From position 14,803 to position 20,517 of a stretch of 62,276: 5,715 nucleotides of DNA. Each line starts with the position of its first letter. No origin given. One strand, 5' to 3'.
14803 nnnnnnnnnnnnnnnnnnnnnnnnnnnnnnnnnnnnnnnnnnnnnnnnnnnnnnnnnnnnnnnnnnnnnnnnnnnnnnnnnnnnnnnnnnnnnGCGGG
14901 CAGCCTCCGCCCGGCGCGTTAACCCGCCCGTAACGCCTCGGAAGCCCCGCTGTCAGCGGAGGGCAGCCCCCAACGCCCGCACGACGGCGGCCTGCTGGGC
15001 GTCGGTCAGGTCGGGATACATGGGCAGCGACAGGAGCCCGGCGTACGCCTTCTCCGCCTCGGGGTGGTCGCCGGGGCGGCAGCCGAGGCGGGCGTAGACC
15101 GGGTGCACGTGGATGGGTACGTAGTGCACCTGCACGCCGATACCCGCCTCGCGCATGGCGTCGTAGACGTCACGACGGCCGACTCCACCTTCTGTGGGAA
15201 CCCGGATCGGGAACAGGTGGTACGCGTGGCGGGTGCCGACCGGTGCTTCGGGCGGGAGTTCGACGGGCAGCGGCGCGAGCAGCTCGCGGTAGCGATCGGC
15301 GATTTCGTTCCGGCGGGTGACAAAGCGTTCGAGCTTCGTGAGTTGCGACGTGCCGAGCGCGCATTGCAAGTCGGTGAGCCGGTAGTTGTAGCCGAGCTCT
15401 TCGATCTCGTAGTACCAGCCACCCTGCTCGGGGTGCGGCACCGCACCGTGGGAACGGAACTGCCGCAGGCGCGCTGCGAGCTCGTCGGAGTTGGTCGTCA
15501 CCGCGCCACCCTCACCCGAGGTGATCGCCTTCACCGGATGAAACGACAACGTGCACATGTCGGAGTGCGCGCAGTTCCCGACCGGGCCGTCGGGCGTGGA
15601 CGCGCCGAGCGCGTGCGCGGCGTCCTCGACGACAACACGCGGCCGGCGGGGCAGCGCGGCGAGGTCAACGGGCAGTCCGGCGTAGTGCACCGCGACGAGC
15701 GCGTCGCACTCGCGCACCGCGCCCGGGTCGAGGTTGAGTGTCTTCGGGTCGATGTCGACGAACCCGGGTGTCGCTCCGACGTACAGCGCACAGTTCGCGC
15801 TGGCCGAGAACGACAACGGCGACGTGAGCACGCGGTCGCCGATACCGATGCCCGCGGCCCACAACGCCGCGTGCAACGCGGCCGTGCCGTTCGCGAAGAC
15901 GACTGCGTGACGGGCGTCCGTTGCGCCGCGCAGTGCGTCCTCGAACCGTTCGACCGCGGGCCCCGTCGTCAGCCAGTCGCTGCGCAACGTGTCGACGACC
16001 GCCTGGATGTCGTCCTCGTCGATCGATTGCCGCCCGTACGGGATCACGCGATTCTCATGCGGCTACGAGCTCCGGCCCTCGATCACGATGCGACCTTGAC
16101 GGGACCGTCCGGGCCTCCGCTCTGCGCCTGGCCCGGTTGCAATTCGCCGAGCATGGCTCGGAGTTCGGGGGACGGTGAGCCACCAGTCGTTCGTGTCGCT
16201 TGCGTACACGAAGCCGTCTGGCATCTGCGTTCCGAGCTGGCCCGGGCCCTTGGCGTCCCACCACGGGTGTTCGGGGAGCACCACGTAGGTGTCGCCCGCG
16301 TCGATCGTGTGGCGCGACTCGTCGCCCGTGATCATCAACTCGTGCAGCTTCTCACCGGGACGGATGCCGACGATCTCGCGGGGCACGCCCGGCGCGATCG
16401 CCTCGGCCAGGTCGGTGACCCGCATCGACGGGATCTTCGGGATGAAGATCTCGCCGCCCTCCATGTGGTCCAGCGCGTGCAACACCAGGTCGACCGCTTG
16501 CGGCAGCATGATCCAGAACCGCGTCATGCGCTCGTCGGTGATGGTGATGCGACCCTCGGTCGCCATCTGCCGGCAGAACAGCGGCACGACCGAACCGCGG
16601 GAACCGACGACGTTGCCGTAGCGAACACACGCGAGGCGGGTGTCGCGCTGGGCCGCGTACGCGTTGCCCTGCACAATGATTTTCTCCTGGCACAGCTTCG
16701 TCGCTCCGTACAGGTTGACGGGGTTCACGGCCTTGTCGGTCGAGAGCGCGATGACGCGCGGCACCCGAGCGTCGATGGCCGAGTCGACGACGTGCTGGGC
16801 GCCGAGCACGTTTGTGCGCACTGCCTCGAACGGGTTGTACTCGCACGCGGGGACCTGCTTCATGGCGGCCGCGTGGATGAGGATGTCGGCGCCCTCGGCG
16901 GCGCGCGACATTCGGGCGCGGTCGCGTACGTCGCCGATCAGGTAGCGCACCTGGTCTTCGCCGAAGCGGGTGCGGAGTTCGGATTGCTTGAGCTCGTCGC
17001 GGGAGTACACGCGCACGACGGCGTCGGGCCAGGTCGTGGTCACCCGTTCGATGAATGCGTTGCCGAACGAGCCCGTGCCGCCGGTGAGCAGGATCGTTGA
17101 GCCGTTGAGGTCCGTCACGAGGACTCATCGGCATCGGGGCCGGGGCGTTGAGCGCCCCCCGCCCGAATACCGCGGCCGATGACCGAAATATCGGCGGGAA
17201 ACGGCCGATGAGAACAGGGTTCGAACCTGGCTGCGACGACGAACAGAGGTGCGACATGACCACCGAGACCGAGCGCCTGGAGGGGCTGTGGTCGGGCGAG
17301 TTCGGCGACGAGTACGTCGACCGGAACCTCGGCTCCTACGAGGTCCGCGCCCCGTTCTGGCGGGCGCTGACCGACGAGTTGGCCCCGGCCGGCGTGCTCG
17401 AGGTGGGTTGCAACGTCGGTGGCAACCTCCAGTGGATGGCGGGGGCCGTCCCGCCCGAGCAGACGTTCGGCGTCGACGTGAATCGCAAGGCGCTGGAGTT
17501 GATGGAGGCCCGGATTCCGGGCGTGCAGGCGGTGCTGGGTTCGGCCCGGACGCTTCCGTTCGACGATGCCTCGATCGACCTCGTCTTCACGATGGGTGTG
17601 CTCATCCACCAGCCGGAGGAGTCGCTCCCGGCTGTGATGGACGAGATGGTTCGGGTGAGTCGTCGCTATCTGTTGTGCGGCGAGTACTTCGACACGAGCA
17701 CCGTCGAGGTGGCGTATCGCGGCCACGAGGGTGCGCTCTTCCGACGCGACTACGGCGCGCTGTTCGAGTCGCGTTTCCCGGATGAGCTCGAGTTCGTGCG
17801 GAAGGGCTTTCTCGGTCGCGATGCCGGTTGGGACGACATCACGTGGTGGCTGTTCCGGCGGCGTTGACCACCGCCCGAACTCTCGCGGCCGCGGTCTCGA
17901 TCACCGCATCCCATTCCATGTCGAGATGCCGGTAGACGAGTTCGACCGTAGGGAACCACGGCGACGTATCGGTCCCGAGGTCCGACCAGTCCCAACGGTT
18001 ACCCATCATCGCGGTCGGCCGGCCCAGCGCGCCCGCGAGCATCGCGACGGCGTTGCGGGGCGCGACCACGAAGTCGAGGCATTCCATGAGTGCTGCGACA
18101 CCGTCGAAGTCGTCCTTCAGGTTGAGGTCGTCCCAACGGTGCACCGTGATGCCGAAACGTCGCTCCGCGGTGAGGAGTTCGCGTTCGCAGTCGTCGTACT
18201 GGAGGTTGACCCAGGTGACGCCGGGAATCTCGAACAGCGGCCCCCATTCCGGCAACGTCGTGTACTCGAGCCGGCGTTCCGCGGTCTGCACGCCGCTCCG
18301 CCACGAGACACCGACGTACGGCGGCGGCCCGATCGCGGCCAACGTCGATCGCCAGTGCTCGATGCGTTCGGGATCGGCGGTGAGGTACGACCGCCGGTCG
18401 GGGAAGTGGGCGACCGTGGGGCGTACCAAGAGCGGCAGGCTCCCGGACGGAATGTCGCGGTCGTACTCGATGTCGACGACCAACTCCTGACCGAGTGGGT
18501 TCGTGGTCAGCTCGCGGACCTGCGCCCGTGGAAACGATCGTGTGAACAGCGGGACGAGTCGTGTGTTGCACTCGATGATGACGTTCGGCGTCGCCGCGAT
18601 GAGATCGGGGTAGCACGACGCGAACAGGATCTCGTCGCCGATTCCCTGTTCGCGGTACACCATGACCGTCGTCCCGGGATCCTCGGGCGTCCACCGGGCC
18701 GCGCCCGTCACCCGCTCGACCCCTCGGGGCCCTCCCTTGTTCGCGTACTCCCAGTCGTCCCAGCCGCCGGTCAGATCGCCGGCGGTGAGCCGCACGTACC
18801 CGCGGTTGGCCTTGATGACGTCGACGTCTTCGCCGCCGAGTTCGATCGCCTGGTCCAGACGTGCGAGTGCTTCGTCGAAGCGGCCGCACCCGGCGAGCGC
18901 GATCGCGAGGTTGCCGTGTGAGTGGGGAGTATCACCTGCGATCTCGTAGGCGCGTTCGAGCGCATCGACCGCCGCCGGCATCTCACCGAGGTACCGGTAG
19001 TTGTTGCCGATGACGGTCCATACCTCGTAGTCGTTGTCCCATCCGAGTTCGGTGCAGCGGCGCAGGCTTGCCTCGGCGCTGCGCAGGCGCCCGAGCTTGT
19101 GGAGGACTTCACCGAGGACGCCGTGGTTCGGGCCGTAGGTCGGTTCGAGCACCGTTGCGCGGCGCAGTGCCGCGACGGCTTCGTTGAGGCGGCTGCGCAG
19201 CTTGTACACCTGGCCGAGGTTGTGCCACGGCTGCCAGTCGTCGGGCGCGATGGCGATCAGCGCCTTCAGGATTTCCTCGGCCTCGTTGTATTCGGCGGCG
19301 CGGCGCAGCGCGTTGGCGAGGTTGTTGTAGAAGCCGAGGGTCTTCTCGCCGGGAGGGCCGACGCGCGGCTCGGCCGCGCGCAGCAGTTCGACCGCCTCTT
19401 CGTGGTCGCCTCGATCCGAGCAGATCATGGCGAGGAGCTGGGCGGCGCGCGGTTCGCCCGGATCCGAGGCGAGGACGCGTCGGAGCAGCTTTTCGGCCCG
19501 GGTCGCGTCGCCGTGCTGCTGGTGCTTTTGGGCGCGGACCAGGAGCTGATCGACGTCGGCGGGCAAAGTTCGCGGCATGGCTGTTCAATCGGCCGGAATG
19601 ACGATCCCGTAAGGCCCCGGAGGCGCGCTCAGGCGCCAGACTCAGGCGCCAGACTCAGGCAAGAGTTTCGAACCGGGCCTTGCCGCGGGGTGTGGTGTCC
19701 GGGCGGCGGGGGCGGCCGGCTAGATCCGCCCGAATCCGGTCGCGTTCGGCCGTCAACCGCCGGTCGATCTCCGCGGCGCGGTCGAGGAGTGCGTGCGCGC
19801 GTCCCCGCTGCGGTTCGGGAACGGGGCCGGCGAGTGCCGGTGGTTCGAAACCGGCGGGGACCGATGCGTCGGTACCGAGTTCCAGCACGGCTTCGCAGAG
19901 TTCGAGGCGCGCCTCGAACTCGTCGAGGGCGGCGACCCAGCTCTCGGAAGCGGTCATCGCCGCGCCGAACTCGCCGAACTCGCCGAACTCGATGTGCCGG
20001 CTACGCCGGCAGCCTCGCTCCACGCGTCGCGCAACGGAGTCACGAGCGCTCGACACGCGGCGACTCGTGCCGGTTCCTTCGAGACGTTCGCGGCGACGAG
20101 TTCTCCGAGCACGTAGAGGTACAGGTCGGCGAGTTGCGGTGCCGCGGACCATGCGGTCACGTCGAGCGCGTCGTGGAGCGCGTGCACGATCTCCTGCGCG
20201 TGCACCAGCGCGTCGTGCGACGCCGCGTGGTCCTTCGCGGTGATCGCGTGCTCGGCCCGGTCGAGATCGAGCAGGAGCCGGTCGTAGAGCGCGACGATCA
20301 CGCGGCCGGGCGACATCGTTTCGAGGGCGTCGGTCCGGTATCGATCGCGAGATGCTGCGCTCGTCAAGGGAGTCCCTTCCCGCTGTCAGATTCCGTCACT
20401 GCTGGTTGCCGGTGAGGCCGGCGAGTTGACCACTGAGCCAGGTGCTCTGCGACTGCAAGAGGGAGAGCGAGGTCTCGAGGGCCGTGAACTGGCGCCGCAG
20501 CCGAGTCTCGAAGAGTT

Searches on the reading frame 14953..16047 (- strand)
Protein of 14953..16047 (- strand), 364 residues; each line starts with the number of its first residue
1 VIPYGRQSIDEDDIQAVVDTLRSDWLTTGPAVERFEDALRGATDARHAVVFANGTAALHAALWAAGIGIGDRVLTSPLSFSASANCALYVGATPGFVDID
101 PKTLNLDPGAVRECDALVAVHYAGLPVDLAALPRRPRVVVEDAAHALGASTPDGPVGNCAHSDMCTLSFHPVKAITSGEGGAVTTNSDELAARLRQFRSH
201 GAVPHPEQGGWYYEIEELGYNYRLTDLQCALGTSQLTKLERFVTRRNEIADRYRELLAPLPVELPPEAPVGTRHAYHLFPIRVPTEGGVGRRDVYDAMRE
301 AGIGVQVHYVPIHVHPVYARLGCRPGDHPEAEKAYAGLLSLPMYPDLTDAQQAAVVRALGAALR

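Call 32: search_protein_families(library=pfam, proteins=[window:14953-16047:-], max_evalue=0.001)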
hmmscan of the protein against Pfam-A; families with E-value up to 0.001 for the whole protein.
window:14953-16047:- (364 aa): 1 family
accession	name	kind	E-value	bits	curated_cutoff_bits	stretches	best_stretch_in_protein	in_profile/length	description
PF01041.23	DegT_DnrJ_EryC1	-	1e-101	341.2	19.8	1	8-359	2-359/360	DegT/DnrJ/EryC1/StrS aminotransferase family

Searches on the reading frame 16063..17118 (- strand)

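Call 32: search_protein_families(library=pfam, proteins=[window:16063-17118:-], max_evalue=0.001)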
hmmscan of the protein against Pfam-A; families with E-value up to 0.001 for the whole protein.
window:16063-17118:- (351 aa): 9 families
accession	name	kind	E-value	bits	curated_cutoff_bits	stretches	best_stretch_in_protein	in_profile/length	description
PF02719.21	Polysacc_synt_2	-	8.3e-96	321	20.2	1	9-280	1-291/293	Polysaccharide biosynthesis protein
PF01370.27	Epimerase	-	8.4e-23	81.5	20.9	1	9-223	1-235/240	NAD dependent epimerase/dehydratase family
PF01073.25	3Beta_HSD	-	6e-15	55.4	22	1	11-133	2-122/280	3-beta hydroxysteroid dehydrogenase/isomerase family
PF04321.23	RmlD_sub_bind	-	6.3e-10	39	27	1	8-196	2-178/287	RmlD substrate binding domain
PF16363.11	GDP_Man_Dehyd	-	1.2e-08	35.3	27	1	10-218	1-239/332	GDP-mannose 4,6 dehydratase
PF13460.12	NAD_binding_10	-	7.7e-08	32.9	27.2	1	13-132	1-103/184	NAD(P)H-binding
PF05368.20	NmrA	-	2.6e-07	31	27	1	7-150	3-131/298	NmrA-like family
PF07993.18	NAD_binding_4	-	2.5e-05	24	20.1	0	11-133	1-142/258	Male sterility protein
PF00106.31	adh_short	-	0.00028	20.9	26.6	1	8-148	2-160/195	short chain dehydrogenase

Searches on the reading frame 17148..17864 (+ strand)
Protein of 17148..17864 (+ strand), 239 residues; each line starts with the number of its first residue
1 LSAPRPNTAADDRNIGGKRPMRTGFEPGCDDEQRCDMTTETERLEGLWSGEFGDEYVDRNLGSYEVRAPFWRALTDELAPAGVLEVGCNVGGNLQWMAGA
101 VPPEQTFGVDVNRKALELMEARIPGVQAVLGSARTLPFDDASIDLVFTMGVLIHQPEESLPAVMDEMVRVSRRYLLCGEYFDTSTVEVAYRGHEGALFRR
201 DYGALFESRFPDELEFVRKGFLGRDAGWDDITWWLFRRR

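Call 32: search_protein_families(library=pfam, proteins=[window:17148-17864:+], max_evalue=0.001)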
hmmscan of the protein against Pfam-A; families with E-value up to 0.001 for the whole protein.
window:17148-17864:+ (239 aa): 5 families
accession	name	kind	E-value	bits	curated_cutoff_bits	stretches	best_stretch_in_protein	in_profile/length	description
PF13649.12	Methyltransf_25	-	1.8e-15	57.8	27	1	83-171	1-93/97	Methyltransferase domain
PF08241.18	Methyltransf_11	-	1.1e-13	52.1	21.2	1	84-172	1-88/95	Methyltransferase domain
PF08242.18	Methyltransf_12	-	2.3e-06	28.7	30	1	84-168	1-89/98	Methyltransferase domain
PF13847.12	Methyltransf_31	-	1e-05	25.7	27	1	83-172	7-102/145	Methyltransferase domain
PF13489.12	Methyltransf_23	-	6.6e-05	23.1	27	1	71-169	14-106/164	Methyltransferase domain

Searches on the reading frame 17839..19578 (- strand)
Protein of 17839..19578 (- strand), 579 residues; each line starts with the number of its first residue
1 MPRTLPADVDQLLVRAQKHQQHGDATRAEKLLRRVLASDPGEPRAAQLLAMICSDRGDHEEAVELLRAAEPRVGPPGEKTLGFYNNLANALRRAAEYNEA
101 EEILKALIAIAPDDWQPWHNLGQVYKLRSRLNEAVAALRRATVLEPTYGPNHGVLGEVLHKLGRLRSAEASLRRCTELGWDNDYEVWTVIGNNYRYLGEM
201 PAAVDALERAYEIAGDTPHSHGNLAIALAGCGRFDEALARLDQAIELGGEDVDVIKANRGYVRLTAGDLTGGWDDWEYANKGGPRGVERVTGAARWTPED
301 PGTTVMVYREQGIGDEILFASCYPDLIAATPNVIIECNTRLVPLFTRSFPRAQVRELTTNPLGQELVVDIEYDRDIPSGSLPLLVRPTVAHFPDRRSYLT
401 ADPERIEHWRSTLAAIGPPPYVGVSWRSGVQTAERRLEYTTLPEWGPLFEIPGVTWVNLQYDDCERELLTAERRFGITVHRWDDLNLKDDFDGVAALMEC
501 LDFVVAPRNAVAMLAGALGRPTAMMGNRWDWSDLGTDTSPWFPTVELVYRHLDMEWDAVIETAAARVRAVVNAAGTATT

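Call 32: search_protein_families(library=pfam, proteins=[window:17839-19578:-], max_evalue=0.001)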
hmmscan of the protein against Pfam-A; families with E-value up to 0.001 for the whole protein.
window:17839-19578:- (579 aa): 20 families
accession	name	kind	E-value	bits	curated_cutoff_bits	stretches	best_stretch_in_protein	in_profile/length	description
PF07719.23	TPR_2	-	8.3e-24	82.1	27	0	117-148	3-34/34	Tetratricopeptide repeat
PF14559.12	TPR_19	-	1.5e-23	83.3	25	2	21-70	3-52/68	Tetratricopeptide repeat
PF13181.12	TPR_8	-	1.5e-23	81.3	25.7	0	83-114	3-34/34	Tetratricopeptide repeat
PF00515.34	TPR_1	-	2.8e-20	71.7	27.8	0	118-148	4-34/34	Tetratricopeptide repeat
PF13428.12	TPR_14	-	8e-20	69.8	23.5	1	86-123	6-43/44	Tetratricopeptide repeat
PF13424.12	TPR_12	-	4.5e-19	68.9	30.1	3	47-112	6-76/77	Tetratricopeptide repeat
PF13176.12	TPR_7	-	1.4e-17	62.6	27.9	0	85-114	3-32/36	Tetratricopeptide repeat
PF13431.12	TPR_17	-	1.8e-16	59.4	24.4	0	105-135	3-33/34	Tetratricopeptide repeat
PF13374.12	TPR_10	-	3.6e-16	59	27.5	1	80-110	1-31/42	Tetratricopeptide repeat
PF13432.12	TPR_16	-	1.1e-15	58.2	32.7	1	15-71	3-59/65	Tetratricopeptide repeat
PF23914.1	TPR_CcmH_CycH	-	3e-15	56.8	42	1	19-70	97-148/158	Cytochrome c-type biogenesis protein H TPR domain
PF13414.12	TPR_11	-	4.1e-13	49.2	26.8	0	89-126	2-39/42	TPR repeat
PF13371.12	TPR_9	-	2.6e-09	37.4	35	1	90-146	4-60/73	Tetratricopeptide repeat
PF12895.13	ANAPC3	-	3.4e-09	37.3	27.2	1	23-105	3-80/82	Anaphase-promoting complex, cyclosome, subunit 3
PF20308.4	TPR-S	-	2.1e-06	28.7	27.6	0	58-141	1-78/102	Tetratricopeptide Repeats-Sensor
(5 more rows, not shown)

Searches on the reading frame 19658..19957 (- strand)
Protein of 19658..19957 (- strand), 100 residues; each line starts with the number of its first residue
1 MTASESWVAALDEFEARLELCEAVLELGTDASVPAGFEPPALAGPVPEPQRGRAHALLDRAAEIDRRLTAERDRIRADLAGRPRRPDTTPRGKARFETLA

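Call 43: search_protein_families(library=pfam, proteins=[window:19658-19957:-], max_evalue=1)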
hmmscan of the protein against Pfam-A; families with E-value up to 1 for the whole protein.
seq(100 aa): 1 family
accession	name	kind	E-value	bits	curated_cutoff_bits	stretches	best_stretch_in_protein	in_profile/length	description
PF15791.10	DMRT-like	-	0.043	14.7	27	1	2-60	38-96/119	Doublesex-and mab-3-related transcription factor C1 and C2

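Call 85: search_protein_families(library=ncbifam, proteins=[window:19658-19957:-], max_evalue=1)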
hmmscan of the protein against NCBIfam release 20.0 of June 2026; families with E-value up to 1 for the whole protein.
seq(100 aa): 0 families

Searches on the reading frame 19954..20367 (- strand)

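Call 9: search_protein_families(library=pfam, proteins=[window:19954-20367:-], max_evalue=0.01)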
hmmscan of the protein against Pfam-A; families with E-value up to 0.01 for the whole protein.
window:19954-20367:- (137 aa): 1 family
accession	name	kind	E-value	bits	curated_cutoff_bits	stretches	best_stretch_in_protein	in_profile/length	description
PF02561.19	FliS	-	2e-28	99.4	26.7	1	9-119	3-114/115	Flagellar protein FliS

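Call 85: search_protein_families(library=ncbifam, proteins=[window:19954-20364:-], max_evalue=1)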
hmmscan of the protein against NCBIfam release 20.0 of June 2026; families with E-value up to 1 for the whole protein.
window:19954-20364:- (136 aa): 1 family
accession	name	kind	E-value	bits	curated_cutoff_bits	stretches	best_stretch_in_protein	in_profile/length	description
TIGR00208.1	fliS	equivalog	4.1e-14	52.8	53.75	1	7-118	8-120/124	flagellar export chaperone FliS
